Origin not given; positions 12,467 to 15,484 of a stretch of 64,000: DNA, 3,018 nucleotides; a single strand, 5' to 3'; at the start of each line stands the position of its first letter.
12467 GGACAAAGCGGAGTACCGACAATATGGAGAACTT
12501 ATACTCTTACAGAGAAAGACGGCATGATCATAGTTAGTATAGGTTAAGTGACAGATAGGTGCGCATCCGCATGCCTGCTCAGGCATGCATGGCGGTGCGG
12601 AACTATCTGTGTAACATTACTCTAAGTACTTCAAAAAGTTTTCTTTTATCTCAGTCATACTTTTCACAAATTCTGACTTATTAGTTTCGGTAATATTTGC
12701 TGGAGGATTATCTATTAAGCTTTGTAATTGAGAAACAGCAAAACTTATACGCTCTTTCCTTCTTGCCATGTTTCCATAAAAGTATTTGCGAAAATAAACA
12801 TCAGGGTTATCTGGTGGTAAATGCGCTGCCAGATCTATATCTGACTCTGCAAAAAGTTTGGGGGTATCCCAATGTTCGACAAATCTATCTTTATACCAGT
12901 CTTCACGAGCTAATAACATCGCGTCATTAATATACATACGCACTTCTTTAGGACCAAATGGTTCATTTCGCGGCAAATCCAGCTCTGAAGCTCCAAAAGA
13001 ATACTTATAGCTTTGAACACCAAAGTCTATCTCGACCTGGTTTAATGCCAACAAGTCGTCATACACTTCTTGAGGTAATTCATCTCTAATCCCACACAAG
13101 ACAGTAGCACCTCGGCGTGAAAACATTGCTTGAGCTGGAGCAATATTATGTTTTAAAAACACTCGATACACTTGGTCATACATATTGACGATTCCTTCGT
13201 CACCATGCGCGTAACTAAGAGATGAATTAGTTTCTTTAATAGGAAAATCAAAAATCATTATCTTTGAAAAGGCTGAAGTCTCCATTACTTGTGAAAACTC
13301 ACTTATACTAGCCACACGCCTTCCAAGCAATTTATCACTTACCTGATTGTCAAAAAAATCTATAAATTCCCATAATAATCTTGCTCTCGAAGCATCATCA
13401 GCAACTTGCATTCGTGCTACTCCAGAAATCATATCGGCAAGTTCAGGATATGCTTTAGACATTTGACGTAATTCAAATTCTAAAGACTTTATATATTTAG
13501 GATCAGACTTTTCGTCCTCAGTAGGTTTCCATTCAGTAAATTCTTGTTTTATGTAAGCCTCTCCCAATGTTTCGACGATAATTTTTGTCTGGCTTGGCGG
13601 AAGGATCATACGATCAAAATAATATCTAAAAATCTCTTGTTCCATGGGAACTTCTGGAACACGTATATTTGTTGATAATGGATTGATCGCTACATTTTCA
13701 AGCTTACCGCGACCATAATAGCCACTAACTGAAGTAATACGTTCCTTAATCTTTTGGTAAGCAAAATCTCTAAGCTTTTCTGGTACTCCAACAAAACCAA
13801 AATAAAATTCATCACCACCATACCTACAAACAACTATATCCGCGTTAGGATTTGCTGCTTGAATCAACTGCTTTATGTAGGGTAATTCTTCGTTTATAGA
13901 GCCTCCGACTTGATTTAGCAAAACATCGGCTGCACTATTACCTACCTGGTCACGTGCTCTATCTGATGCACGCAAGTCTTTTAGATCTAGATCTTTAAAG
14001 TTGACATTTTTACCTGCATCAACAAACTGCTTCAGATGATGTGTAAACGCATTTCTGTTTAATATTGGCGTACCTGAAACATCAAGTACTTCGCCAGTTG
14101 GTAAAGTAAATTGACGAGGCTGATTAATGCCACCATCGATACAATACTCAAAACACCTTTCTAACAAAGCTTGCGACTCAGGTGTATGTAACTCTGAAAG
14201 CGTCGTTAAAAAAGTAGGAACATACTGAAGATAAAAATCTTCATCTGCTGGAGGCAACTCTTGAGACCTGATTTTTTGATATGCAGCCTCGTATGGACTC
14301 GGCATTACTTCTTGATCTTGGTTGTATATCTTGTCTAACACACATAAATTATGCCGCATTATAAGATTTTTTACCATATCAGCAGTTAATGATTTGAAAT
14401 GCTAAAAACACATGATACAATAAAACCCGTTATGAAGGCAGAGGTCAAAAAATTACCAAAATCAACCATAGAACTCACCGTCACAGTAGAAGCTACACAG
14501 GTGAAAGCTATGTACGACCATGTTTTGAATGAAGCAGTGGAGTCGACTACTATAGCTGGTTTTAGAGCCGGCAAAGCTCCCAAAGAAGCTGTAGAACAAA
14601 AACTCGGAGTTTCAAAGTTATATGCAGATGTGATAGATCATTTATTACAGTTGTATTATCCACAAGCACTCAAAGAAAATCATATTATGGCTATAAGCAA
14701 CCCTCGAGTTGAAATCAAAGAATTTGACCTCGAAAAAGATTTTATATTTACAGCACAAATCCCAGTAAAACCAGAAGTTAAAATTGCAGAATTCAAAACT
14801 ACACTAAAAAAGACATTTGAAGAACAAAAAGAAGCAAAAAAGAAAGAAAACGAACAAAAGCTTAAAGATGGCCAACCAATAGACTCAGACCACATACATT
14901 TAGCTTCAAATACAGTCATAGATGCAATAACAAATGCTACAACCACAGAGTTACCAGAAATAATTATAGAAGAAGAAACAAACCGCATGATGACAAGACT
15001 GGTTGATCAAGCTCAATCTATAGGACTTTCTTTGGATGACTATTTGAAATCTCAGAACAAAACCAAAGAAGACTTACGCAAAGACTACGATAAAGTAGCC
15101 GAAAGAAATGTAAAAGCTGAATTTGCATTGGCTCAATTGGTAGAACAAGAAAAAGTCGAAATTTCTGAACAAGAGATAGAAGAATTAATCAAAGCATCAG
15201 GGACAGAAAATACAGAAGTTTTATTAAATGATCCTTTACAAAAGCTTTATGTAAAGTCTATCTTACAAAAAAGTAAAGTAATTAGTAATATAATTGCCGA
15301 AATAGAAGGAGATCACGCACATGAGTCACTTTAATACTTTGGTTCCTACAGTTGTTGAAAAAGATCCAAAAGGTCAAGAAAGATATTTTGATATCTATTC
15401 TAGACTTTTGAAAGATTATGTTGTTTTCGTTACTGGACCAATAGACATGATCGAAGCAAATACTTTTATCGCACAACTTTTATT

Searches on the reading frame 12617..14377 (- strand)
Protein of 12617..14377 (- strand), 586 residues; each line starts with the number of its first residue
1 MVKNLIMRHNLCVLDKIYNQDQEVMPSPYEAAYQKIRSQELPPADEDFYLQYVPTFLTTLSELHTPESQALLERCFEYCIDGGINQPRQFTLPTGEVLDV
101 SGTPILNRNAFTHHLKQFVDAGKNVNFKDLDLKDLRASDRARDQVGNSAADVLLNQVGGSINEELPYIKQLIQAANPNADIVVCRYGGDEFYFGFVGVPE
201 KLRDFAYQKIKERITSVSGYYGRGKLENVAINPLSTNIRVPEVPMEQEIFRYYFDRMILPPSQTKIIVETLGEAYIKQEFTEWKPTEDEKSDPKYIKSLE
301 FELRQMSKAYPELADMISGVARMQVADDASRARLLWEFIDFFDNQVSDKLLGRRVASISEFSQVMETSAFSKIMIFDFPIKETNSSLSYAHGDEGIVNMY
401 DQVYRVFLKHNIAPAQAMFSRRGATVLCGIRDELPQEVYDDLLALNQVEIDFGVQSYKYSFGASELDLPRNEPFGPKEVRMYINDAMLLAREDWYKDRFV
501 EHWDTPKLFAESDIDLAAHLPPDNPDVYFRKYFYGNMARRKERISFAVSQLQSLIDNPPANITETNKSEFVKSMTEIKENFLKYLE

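Call 4: search_protein_families(library=pfam, proteins=[window:12617-14377:-], max_evalue=1)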
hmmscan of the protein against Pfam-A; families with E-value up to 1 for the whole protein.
window:12617-14377:- (586 aa): 2 families
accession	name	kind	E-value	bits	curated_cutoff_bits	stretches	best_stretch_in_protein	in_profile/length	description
PF00990.26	GGDEF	-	0.00046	20.4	23.8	1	103-218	7-111/161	Diguanylate cyclase, GGDEF domain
PF17108.10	HET-S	-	0.3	11.5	24.3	1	132-148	4-20/23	N-terminal small S protein of HET, non-prionic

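Call 5: search_protein_families(library=ncbifam, proteins=[window:12617-14377:-], max_evalue=1)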
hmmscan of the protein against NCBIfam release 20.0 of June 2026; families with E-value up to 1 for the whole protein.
window:12617-14377:- (586 aa): 2 families
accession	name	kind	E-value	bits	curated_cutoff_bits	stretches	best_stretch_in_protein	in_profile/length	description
TIGR00254.1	GGDEF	domain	0.023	14.4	37.4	1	134-197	43-94/168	diguanylate cyclase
NF007135.0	PRK09581.1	equivalog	0.15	10.9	474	1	103-193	298-377/457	PleD family two-component system response regulator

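Call 22: search_protein_families(library=padloc, proteins=[window:12617-14377:-], max_evalue=0.1)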
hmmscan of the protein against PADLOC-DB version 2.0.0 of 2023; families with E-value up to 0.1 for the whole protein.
window:12617-14377:- (586 aa): 1 family
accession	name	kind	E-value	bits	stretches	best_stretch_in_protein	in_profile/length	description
PDLC03125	Specificity_I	-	0.039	10.7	1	139-242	54-159/394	Type I specificity subunit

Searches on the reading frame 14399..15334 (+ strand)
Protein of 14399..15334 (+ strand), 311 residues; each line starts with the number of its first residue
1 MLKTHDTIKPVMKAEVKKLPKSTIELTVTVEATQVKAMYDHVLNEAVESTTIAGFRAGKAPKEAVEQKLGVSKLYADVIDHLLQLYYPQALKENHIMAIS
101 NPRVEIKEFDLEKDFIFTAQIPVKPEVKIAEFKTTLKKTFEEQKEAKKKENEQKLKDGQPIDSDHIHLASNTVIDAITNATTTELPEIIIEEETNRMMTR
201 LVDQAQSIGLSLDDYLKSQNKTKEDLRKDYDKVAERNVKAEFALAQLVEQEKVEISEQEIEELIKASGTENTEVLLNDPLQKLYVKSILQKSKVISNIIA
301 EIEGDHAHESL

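Call 16: find_related_loci(query=window:14399-15334:+, collection=genome_contigs, flank=10000)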
Query window:14399-15334:+ (311 aa) in genome_contigs; peptide patterns used: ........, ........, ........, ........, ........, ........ (x = any residue, [..] = any of these).
208 stretches matched a pattern; 1 encode a relative of the query (tblastn E <= 1e-3); 1 distinct loci.
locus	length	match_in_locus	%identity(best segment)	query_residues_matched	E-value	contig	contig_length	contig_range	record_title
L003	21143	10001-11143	35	11-261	2e-12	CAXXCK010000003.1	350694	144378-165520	MAG: Erysipelotrichaceae bacterium isolate b76e8e24-d245-4307-a20e-d676278d155c genome assembly, contig: contig_3, whole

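Call 25: find_homologous_proteins(query=window:14399-15334:+, max_evalue=1e-10)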
Query window:14399-15334:+ (311 aa): 230 proteins with E <= 1e-10 among 2285 candidates; the best 120 are listed.
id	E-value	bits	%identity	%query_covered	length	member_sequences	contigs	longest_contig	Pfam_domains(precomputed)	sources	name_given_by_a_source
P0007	8.9e-180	614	96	100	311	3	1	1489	PF05697.19,PF05698.20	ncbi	-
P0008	1.5e-109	384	62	96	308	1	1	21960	PF05697.19,PF05698.20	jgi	jgi:FKBP-type peptidyl-prolyl cis-trans isomerase (trigger factor)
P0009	2.6e-104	367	58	95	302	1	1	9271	PF05697.19,PF05698.20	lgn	-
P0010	6.1e-103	362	57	95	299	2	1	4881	PF05697.19,PF05698.20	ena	-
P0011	3.8e-101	356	54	96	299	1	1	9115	PF05697.19,PF05698.20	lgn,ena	-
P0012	9.8e-100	352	55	93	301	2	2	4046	PF05697.19,PF05698.20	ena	-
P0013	4.1e-99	350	56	96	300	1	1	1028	PF05697.19,PF05698.20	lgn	-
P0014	5.1e-99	349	56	96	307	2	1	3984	PF05697.19,PF05698.20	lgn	-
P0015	6.5e-99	349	56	96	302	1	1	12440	PF05697.19,PF05698.20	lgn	-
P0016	2.9e-98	347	56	93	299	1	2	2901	PF05697.19,PF05698.20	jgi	jgi:FKBP-type peptidyl-prolyl cis-trans isomerase (trigger factor)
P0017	7.5e-98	346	54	96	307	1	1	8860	PF05697.19,PF05698.20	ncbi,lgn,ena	-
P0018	1.9e-97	344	56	95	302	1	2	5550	PF05697.19,PF05698.20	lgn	-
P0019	1.4e-96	341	55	95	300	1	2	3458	PF05697.19,PF05698.20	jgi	jgi:FKBP-type peptidyl-prolyl cis-trans isomerase (trigger factor)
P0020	1.6e-96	341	55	95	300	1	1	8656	PF05697.19,PF05698.20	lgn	-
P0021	1.8e-96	341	53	96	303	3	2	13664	PF05697.19,PF05698.20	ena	-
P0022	1.9e-96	341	55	96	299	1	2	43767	PF05697.19,PF05698.20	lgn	-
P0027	4.3e-95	337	52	95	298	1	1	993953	PF05697.19,PF05698.20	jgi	jgi:FKBP-type peptidyl-prolyl cis-trans isomerase (trigger factor)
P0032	4.1e-94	333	54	96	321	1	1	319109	PF05697.19,PF05698.20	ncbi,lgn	-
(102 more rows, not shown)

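Call 26: find_encoding_contigs(protein=P0008, flank=10000, max_places=1)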
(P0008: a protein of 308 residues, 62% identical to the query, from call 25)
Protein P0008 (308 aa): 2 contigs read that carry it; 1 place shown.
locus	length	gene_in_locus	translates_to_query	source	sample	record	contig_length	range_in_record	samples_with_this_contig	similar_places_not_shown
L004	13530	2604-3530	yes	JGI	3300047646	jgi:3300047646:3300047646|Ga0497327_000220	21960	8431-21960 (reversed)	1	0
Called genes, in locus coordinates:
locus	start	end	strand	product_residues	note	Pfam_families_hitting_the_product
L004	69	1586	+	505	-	-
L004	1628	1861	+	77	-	PF06902:Fer4_19 (weak), PF13370:Fer4_13, PF13459:Fer4_15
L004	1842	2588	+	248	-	PF00970:FAD_binding_6, PF00175:NAD_binding_1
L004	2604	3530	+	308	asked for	PF05697:Trigger_N, PF05698:Trigger_C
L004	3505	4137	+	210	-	PF00574:CLP_protease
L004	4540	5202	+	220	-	-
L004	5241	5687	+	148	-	-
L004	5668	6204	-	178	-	PF09335:VTT_dom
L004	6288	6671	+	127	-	PF07883:Cupin_2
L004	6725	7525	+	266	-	-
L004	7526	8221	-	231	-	PF01509:TruB_N, PF16198:TruB_C_2 (weak)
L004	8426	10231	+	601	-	PF07973:tRNA_SAD, PF00587:tRNA-synt_2b, PF03129:HGTP_anticodon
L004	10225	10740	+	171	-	PF05198:IF3_N, PF00707:IF3_C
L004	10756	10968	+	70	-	PF01632:Ribosomal_L35p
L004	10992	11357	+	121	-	PF00453:Ribosomal_L20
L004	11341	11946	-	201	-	PF01300:Sua5_yciO_yrdC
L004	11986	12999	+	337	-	PF02912:Phe_tRNA-synt_N, PF01409:tRNA-synt_2d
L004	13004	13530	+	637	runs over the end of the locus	PF03483:B3_4, PF03484:B5, PF17759:tRNA_synthFbeta, PF03147:FDX-ACB (weak)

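Call 27: find_encoding_contigs(protein=P0022, flank=10000, max_places=1)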
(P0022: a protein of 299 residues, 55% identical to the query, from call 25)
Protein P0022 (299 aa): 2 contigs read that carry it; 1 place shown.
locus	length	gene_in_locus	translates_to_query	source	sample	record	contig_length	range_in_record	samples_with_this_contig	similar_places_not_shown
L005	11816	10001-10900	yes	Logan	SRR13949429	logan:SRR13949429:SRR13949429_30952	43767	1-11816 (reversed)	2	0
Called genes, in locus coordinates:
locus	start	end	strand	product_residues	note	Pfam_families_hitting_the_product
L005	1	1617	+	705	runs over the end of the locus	-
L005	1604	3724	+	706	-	-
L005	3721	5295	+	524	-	-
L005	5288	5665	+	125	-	-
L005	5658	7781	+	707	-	-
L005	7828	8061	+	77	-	PF13459:Fer4_15, PF13370:Fer4_13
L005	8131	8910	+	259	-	PF00970:FAD_binding_6, PF00175:NAD_binding_1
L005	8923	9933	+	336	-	PF01555:N6_N4_Mtase (faint), PF01170:UPF0020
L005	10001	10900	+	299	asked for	PF05697:Trigger_N, PF05698:Trigger_C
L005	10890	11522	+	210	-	PF00574:CLP_protease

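Call 28: find_encoding_contigs(protein=P0027, flank=10000, max_places=1)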
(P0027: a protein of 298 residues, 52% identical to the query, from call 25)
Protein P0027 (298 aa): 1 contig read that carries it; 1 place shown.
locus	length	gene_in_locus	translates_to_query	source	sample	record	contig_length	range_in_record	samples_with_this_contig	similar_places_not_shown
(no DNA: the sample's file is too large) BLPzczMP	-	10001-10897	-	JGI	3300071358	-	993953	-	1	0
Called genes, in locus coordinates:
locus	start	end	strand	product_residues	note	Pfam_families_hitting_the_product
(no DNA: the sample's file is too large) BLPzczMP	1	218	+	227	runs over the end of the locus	-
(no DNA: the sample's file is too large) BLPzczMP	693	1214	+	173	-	-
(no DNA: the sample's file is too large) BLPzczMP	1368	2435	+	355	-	PF13644:DKNYY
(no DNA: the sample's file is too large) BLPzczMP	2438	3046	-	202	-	-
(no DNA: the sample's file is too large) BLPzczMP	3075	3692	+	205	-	-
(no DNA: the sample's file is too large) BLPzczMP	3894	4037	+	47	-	-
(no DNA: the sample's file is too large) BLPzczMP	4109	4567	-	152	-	-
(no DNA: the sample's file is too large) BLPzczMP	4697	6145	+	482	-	PF08447:PAS_3, PF14598:PAS_11, PF00989:PAS, PF08448:PAS_4, PF13426:PAS_9, PF08447:PAS_3 (weak), PF00512:HisKA, PF02518:HATPase_c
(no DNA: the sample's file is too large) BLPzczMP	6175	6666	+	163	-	PF01988:VIT1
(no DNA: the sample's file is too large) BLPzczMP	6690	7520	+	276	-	-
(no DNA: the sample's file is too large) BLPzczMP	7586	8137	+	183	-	-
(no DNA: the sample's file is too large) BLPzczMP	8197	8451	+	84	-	-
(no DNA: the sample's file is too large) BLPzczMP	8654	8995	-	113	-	-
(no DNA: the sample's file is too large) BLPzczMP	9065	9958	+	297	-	PF01641:SelR, PF01625:PMSR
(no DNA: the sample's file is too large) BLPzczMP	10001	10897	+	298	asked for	PF05697:Trigger_N, PF05698:Trigger_C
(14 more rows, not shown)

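Call 29: find_encoding_contigs(protein=P0032, flank=10000, max_places=1)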
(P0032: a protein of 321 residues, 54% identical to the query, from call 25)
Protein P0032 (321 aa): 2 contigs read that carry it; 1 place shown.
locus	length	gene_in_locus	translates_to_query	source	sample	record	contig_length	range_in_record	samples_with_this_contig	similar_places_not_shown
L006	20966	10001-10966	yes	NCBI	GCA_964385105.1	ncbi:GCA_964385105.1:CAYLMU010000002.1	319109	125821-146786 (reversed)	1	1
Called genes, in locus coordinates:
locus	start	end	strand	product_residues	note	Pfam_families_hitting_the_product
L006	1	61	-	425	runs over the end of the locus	-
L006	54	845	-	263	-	-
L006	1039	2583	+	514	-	PF00989:PAS, PF08448:PAS_4, PF13426:PAS_9, PF08447:PAS_3 (weak), PF00512:HisKA, PF02518:HATPase_c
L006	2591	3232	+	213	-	PF01135:PCMT, PF13847:Methyltransf_31, PF08241:Methyltransf_11 (faint), PF13649:Methyltransf_25 (weak)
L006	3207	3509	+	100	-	PF01329:Pterin_4a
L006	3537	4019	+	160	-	PF01988:VIT1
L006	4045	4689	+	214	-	-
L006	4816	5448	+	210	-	-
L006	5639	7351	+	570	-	PF01590:GAF, PF13185:GAF_2, PF13492:GAF_3 (weak), PF00989:PAS, PF13426:PAS_9, PF00512:HisKA, PF02518:HATPase_c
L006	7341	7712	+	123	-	PF00072:Response_reg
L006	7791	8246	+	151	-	-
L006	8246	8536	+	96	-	-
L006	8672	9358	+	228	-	PF00072:Response_reg, PF00486:Trans_reg_C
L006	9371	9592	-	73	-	PF00512:HisKA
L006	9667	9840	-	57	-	-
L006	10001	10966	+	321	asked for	PF05697:Trigger_N, PF05698:Trigger_C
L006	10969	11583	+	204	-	PF00574:CLP_protease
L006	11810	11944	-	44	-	-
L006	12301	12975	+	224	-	PF13623:SurA_N_2 (weak), PF13624:SurA_N_3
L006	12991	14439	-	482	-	PF13328:HD_4, PF04607:RelA_SpoT, PF02824:TGS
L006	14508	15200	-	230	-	PF00232:Glyco_hydro_1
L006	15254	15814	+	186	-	PF04307:YdjM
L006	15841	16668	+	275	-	-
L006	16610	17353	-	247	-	PF01509:TruB_N, PF16198:TruB_C_2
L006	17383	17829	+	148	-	PF00293:NUDIX, PF14815:NUDIX_4 (weak)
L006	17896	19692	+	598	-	PF07973:tRNA_SAD, PF00587:tRNA-synt_2b, PF03129:HGTP_anticodon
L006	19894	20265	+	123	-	PF05198:IF3_N, PF00707:IF3_C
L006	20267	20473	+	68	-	PF01632:Ribosomal_L35p (weak)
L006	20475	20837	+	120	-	PF00453:Ribosomal_L20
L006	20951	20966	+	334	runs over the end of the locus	PF02912:Phe_tRNA-synt_N, PF01409:tRNA-synt_2d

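Call 46: search_protein_families(library=pfam, proteins=[L004:4540-5202:+, L004:5241-5687:+, L006:12301-12975:+, L004:6725-7525:+, L006:15841-16668:+], max_evalue=0.1)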
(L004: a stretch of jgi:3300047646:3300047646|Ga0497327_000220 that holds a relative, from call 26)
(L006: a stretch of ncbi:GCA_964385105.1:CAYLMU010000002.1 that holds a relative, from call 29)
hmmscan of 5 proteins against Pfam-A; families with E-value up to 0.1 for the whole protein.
L004:4540-5202:+ (220 aa): 0 families

L004:5241-5687:+ (148 aa): 2 families
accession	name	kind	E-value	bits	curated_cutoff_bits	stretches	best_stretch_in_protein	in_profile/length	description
PF04266.20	ASCH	-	0.00012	23.2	21.2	1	13-77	7-67/103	ASCH domain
PF24087.1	DUF7372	-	0.096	13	27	0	25-48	24-50/53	Domain of unknown function (DUF7372)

L006:12301-12975:+ (224 aa): 5 families
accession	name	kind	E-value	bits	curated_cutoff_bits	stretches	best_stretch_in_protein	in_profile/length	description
PF13624.11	SurA_N_3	-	8.5e-14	52.1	27.2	2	74-151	81-161/162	SurA-like N-terminal domain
PF13623.11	SurA_N_2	-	1.1e-09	38.7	28.5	2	74-115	83-124/145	SurA-like N-terminal domain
PF09312.16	SurA_N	-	0.00051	20.6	30.8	1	78-148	44-114/118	SurA N-terminal domain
PF23153.1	Aip3p_Bud6_N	-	0.087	13.5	27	0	91-146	23-78/109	Aip3p/Bud6 N-terminal domain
PF08672.17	ANAPC2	-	0.093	13.7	23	0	145-169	18-44/60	Anaphase promoting complex (APC) subunit 2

L004:6725-7525:+ (266 aa): 0 families

L006:15841-16668:+ (275 aa): 0 families
